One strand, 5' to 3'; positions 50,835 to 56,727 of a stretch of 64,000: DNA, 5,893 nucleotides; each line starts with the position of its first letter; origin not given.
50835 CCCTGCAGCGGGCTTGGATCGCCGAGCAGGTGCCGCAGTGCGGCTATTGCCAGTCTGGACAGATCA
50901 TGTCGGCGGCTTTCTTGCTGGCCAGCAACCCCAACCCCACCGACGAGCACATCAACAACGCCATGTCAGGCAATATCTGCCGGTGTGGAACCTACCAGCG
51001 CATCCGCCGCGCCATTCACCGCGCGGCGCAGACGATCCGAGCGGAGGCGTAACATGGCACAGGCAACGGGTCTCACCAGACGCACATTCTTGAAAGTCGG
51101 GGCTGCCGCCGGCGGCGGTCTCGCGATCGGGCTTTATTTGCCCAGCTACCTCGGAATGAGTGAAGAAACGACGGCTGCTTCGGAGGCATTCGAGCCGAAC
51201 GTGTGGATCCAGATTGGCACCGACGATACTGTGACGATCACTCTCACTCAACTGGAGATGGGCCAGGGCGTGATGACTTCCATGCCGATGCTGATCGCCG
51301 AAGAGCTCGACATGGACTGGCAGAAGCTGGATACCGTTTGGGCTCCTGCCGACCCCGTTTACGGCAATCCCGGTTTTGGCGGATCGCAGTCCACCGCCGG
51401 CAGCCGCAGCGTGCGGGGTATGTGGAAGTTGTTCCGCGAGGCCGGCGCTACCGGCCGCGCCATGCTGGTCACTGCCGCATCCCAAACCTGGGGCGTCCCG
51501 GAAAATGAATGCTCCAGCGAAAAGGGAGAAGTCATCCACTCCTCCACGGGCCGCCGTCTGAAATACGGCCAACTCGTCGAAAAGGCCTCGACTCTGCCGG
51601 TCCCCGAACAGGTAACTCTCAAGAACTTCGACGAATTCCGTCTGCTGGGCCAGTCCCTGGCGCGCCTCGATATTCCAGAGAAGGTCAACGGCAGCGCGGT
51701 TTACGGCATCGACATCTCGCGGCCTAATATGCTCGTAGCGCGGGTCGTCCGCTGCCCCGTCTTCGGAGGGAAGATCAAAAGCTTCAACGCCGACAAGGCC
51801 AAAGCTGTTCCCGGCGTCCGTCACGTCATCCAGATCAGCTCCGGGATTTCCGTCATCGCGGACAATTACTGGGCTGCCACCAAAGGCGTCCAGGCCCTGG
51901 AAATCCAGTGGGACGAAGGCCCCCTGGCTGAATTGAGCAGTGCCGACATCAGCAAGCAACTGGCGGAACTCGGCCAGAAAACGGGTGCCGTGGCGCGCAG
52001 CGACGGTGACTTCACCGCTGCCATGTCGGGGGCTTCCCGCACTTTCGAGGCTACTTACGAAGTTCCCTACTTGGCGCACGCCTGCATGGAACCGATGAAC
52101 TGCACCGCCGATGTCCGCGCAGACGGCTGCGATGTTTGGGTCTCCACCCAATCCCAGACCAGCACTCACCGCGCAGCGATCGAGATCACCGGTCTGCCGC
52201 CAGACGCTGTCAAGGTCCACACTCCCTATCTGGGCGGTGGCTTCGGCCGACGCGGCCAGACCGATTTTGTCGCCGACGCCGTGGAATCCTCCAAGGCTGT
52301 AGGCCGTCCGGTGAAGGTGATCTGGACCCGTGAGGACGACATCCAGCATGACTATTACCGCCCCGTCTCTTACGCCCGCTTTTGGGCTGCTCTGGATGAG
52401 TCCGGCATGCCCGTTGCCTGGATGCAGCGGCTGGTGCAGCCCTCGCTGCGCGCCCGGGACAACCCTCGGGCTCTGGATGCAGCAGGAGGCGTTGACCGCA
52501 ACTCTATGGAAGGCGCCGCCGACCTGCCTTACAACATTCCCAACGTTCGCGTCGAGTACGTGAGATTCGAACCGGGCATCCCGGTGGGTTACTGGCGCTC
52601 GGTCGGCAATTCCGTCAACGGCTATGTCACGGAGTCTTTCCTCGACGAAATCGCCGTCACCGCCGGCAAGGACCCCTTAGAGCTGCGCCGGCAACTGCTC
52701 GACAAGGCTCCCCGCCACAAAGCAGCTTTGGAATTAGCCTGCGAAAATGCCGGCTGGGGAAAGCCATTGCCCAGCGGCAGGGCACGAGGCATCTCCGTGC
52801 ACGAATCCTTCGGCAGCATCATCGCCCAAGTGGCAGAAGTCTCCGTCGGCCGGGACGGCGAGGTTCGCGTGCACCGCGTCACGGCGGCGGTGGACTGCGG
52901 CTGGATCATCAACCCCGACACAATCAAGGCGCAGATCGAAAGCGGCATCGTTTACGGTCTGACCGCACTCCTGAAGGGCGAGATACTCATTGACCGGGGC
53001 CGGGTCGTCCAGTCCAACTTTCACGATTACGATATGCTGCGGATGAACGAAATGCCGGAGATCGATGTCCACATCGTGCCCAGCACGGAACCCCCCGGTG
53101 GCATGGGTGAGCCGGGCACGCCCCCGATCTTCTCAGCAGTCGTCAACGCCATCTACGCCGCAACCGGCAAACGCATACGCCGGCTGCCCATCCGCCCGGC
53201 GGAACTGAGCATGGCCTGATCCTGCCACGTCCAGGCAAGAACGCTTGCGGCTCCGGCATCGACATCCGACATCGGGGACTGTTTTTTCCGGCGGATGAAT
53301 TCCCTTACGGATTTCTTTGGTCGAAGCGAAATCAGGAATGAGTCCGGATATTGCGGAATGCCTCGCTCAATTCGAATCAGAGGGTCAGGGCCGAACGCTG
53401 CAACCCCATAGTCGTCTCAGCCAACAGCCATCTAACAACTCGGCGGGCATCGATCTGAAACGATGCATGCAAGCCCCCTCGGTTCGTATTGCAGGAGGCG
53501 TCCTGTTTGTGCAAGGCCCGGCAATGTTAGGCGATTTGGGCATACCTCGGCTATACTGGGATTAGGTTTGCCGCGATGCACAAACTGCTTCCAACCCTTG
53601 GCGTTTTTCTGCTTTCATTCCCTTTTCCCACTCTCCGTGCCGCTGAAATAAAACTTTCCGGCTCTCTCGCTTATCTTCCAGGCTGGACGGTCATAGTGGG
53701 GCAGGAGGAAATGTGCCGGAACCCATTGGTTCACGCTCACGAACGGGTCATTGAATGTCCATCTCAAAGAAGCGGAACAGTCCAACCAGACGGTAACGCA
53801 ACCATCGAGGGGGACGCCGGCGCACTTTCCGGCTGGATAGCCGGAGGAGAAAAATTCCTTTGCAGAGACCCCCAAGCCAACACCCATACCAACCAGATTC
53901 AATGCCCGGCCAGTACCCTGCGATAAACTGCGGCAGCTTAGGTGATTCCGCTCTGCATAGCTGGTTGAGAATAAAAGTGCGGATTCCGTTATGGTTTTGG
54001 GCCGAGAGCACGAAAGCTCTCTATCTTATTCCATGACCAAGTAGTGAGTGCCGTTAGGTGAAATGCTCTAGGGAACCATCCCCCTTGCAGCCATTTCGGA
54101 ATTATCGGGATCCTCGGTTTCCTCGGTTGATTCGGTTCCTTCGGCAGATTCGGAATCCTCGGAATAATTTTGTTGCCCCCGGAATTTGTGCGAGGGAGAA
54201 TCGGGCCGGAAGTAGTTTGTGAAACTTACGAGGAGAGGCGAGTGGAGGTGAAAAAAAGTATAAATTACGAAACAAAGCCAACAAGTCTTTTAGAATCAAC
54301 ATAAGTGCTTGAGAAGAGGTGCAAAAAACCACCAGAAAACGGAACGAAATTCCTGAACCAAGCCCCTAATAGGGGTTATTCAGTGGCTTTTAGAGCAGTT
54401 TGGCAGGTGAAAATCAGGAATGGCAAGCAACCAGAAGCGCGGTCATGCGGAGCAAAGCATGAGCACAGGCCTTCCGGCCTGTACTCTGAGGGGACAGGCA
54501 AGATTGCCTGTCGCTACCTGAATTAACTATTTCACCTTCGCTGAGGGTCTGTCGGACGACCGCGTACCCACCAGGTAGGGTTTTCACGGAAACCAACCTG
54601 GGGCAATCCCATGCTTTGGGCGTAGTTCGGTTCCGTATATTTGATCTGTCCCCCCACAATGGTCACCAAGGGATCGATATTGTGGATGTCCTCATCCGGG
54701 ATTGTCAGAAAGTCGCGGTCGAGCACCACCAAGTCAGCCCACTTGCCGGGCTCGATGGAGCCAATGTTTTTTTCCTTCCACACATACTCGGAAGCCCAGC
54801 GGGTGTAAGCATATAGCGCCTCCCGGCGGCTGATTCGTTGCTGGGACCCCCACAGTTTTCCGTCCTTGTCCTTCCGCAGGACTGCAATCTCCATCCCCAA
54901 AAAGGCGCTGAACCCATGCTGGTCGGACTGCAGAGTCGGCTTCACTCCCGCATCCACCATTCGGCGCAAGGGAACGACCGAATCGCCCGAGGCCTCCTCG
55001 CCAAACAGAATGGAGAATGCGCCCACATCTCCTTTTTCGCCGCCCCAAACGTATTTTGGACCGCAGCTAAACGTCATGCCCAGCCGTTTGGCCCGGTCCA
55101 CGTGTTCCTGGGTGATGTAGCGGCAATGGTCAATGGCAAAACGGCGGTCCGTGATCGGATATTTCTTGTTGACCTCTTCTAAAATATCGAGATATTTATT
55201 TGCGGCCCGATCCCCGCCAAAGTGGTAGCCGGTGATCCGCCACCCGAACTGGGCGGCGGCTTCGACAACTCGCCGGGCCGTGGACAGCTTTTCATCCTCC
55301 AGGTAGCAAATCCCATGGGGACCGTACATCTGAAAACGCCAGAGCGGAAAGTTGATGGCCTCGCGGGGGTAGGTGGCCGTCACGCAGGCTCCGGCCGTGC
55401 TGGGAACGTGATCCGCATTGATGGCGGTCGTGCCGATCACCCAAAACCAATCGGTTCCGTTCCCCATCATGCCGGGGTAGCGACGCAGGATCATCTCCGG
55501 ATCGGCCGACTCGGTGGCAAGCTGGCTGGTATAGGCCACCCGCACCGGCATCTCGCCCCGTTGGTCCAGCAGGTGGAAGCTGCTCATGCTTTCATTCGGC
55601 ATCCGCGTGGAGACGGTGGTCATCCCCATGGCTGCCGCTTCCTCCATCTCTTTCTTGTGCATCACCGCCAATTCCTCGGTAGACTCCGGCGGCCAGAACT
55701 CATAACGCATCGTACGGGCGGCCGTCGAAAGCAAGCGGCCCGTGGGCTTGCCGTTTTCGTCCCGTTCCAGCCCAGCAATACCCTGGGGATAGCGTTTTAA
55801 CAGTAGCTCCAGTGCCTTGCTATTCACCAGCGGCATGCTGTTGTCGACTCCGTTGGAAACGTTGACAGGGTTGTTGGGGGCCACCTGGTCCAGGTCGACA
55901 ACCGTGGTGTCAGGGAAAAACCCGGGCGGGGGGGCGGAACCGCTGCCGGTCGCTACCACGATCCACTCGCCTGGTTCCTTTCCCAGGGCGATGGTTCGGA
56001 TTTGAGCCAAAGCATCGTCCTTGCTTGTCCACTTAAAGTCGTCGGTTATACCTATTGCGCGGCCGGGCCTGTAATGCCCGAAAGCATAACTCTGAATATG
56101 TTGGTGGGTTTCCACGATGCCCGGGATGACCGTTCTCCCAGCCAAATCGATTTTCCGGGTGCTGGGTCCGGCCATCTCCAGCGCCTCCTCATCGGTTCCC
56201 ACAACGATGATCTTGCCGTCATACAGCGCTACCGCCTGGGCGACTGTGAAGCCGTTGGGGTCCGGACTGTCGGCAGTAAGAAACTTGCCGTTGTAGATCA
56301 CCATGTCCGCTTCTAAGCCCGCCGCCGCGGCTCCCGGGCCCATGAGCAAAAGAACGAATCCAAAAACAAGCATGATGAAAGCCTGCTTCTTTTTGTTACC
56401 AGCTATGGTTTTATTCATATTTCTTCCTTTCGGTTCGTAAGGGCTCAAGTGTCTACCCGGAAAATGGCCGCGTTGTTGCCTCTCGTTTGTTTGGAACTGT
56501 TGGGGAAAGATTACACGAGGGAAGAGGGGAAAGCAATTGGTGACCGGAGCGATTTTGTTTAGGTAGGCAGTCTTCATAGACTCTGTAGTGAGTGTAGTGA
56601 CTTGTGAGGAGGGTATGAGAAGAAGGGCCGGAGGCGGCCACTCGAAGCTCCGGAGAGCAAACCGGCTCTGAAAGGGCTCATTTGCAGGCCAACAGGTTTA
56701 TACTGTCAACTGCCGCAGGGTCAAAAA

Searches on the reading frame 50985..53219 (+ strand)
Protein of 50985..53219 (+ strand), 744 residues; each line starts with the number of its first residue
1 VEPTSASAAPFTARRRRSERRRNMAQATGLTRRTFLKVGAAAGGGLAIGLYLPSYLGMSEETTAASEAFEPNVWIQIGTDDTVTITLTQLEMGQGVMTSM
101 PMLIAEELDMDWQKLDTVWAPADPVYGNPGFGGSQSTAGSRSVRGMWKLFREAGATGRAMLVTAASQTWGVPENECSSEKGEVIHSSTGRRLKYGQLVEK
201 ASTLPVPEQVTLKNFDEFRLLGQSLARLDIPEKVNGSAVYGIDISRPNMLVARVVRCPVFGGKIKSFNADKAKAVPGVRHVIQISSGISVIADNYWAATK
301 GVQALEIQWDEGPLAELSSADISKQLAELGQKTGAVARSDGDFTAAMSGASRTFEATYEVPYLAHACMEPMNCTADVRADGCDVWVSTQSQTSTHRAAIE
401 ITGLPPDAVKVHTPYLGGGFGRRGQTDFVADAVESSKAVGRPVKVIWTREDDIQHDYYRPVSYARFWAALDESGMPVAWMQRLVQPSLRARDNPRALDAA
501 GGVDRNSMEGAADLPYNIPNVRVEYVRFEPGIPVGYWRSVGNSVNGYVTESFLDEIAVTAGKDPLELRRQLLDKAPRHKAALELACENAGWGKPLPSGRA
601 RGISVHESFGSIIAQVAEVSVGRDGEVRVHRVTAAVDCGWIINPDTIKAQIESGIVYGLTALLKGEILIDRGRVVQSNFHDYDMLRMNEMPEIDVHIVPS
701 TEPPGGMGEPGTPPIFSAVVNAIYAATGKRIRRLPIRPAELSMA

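Call 6: search_protein_families(library=pfam, proteins=[window:50985-53219:+])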
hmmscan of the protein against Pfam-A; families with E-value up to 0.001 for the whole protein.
window:50985-53219:+ (744 aa): 4 families
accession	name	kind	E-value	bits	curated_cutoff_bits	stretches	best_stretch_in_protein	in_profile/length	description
PF02738.23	MoCoBD_1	-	2.6e-35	122.1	27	1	339-570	14-242/244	Molybdopterin cofactor-binding domain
PF20256.3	MoCoBD_2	-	1.7e-29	103.6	27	2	612-691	202-283/283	Molybdopterin cofactor-binding domain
PF01315.27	Ald_Xan_dh_C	-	3.6e-06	27.7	31.3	1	236-284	2-50/110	Aldehyde oxidase and xanthine dehydrogenase, a/b hammerhead domain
PF10518.14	TAT_signal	-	0.00068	19.9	22.7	0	30-49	2-21/21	TAT (twin-arginine translocation) pathway signal sequence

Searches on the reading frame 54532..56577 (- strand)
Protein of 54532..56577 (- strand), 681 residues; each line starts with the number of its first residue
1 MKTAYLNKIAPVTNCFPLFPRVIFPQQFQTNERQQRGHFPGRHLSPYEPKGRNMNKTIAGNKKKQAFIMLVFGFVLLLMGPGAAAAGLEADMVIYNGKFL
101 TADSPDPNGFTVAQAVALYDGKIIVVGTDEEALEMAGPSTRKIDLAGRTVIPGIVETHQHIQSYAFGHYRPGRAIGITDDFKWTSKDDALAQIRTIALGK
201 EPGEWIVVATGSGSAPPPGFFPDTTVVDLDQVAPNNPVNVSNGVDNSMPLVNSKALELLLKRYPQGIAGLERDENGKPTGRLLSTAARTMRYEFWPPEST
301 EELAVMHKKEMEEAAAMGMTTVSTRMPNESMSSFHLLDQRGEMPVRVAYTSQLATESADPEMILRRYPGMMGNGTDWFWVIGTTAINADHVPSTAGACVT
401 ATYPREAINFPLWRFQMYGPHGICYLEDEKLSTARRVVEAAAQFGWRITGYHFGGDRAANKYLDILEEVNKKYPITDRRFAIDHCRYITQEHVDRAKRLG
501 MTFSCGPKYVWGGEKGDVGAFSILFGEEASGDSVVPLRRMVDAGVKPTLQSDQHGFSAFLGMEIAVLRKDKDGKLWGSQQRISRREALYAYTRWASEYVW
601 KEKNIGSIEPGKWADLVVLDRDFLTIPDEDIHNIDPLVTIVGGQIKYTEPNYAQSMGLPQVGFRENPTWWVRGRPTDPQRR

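Call 7: search_protein_families(library=pfam, proteins=[window:54532-56577:-])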
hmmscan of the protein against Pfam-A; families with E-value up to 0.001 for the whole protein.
window:54532-56577:- (681 aa): 2 families
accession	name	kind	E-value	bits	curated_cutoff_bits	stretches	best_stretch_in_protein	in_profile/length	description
PF07969.17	Amidohydro_3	-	2.8e-58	199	29.7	1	143-645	3-470/472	Amidohydrolase family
PF01979.26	Amidohydro_1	-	5.7e-14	52.5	25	1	472-645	184-344/345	Amidohydrolase family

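Call 11: search_protein_families(library=ncbifam, proteins=[window:54532-56577:-], max_evalue=0.001)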
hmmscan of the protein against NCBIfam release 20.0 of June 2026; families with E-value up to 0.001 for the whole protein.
window:54532-56577:- (681 aa): 19 families
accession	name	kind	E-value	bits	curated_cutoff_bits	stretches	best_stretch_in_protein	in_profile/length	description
NF006056.0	PRK08204.1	subfamily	3.1e-13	49.3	391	1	433-625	203-385/449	hypothetical protein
TIGR02967.1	guan_deamin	equivalog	1.6e-09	37.3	375.4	1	532-630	276-371/401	guanine deaminase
TIGR01224.1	hutI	equivalog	1.6e-09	37.1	298.15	1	114-161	4-49/377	imidazolonepropionase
NF051886.1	XaaProDiPepCaul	equivalog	2.4e-09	36.7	500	1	114-166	19-69/398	Xaa-Pro dipeptidase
NF006055.0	PRK08203.1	equivalog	1.3e-08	33.8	532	0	578-644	350-411/455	8-oxoguanine deaminase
NF005540.0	PRK07203.1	equivalog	3e-08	32.8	444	1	92-163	2-70/444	putative aminohydrolase SsnA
NF006679.0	PRK09228.1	subfamily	1.1e-07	31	351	0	536-622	305-388/433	guanine deaminase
NF005557.0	PRK07228.1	equivalog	1.3e-06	27.4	522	0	93-162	4-67/445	5'-deoxyadenosine deaminase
TIGR03314.1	Se_ssnA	subfamily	1.9e-06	27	455.5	1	93-163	2-69/441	putative selenium metabolism protein SsnA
NF006549.0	PRK09045.1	equivalog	2.1e-06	26.6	540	0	112-161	28-76/444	TRZ/ATZ family hydrolase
NF006681.0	PRK09229.1-2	equivalog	1.2e-05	24.2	362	0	527-626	297-393/451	formimidoylglutamate deiminase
NF004995.0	PRK06380.1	subfamily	1.5e-05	24.2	567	0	534-631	276-373/418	metal-dependent hydrolase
NF006689.0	PRK09237.1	equivalog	8.2e-05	21.3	371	0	108-164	17-69/383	amidohydrolase/deacetylase family metallohydrolase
NF009941.0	PRK13404.1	subfamily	9.1e-05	21.3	647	1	91-187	5-83/478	dihydropyrimidinase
TIGR03178.1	allantoinase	equivalog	9.4e-05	21.4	357.85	0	108-162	13-61/441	allantoinase AllB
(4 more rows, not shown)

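Call 40: search_solved_structures(query=window:54532-56577:-, max_evalue=0.001, show_alignments=3)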
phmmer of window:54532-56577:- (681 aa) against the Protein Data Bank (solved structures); distinct sequences matched with E-value up to 0.001: 6.
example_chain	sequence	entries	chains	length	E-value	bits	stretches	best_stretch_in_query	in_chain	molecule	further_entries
3ggm_A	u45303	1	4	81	3e-09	38.9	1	90-163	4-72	uncharacterized protein BT9727_2919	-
3igh_X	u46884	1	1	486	8.6e-07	30.8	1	435-630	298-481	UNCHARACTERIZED METAL-DEPENDENT HYDROLASE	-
7ww2_A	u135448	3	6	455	1.2e-05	27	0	118-161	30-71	8-oxoguanine deaminase | Hydroxydechloroatrazine ethylaminohydrolase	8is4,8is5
2vun_A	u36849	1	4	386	2e-05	26.3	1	97-170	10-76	ENAMIDASE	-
3icj_A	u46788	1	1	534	4.8e-05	25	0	437-624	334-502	uncharacterized metal-dependent hydrolase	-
4v1x_A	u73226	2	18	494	0.00033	22.3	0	116-164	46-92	ATRAZINE CHLOROHYDROLASE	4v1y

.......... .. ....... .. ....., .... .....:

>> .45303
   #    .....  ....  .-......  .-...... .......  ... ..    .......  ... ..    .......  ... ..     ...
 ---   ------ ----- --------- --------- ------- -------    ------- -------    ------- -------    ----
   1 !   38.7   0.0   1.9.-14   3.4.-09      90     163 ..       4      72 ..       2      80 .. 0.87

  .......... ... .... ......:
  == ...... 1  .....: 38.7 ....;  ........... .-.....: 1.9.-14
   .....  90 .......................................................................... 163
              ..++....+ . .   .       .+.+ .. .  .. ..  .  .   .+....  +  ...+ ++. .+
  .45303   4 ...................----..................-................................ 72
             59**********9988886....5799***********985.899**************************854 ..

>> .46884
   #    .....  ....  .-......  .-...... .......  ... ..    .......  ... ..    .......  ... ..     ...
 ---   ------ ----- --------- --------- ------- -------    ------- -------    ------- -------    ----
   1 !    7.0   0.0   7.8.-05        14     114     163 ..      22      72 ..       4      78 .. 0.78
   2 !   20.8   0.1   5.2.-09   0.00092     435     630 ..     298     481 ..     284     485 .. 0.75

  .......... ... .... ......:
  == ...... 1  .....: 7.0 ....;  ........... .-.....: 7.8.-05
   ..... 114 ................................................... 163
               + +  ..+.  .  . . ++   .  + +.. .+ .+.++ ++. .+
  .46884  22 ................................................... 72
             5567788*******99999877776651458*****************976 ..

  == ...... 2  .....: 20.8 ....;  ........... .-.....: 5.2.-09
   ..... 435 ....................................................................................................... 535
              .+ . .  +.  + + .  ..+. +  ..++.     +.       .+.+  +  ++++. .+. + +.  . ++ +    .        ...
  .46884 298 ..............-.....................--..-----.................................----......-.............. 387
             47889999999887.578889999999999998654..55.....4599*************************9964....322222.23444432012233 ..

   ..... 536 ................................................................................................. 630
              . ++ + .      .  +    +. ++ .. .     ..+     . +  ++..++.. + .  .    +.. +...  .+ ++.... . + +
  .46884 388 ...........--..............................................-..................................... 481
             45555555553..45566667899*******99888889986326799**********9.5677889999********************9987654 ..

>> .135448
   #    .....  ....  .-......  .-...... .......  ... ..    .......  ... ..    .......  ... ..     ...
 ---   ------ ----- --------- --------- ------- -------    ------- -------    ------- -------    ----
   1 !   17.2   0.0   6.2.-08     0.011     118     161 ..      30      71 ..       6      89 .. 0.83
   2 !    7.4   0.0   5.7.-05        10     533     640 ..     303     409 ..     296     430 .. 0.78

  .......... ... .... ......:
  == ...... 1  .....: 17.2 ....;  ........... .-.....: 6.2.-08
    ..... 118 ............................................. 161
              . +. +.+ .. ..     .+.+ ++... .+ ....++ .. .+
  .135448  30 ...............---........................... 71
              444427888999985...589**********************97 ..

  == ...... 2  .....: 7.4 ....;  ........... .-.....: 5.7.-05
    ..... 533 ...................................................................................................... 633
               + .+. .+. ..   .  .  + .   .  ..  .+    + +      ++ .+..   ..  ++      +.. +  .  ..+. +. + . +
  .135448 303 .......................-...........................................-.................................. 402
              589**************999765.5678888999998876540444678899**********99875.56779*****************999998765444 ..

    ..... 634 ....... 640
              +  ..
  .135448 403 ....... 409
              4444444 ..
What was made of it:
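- On Amidohydrolase superfamily, YtcJ-like branch (PF07969 / COG1574): The motifs align to 3IGH (call 40).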
